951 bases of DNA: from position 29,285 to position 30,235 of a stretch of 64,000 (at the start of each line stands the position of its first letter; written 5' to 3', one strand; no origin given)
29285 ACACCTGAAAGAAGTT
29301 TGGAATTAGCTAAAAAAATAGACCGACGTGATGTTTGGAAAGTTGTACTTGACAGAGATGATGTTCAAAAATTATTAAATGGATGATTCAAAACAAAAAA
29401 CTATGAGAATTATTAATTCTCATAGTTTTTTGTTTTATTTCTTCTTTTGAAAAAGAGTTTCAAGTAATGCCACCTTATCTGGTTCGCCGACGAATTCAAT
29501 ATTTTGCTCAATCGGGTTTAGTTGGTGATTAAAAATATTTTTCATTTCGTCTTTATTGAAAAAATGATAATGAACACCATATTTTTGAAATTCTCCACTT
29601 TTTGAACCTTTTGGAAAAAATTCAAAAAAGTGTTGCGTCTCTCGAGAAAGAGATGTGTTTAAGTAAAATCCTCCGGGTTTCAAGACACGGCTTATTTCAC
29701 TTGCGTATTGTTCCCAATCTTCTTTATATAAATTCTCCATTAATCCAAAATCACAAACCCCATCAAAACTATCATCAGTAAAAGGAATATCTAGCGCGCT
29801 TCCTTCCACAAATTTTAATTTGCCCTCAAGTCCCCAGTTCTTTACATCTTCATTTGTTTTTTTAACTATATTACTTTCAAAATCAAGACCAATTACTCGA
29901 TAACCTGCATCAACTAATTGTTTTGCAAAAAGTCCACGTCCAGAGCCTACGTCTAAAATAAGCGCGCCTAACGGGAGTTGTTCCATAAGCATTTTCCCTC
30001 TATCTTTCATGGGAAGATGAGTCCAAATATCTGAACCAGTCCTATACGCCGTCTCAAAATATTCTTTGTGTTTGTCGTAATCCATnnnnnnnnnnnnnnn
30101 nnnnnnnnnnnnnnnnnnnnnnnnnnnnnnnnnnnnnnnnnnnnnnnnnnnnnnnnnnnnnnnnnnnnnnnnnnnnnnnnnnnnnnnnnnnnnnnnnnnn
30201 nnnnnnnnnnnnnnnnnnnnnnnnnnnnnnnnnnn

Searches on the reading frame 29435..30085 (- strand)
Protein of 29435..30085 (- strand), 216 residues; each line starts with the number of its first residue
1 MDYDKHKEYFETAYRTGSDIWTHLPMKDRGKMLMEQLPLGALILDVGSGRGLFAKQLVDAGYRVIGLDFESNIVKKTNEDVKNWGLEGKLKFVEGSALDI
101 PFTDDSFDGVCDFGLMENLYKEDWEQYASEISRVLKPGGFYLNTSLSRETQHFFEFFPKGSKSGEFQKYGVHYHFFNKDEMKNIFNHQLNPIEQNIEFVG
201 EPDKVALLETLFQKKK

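Call 42: search_protein_families(library=pfam, proteins=[window:29435-30085:-], max_evalue=0.001)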
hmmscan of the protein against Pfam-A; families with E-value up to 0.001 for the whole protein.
window:29435-30085:- (216 aa): 7 families
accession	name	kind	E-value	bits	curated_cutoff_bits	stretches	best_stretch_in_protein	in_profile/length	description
PF08241.18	Methyltransf_11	-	3.9e-21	75.9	21.2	1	44-141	1-93/95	Methyltransferase domain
PF13649.12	Methyltransf_25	-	8.5e-21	74.9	27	1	43-139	1-97/97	Methyltransferase domain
PF13847.12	Methyltransf_31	-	7e-14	52.2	27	1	43-151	7-117/145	Methyltransferase domain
PF01209.24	Ubie_methyltran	-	1.4e-12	48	20.1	1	39-154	47-162/233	ubiE/COQ5 methyltransferase family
PF08242.18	Methyltransf_12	-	6.6e-11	43.3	30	1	44-140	1-97/98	Methyltransferase domain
PF02353.26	CMAS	-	3.9e-10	39.9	27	1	36-151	59-172/273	Mycolic acid cyclopropane synthetase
PF13489.12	Methyltransf_23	-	1.4e-08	35.1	27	1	33-186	16-155/164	Methyltransferase domain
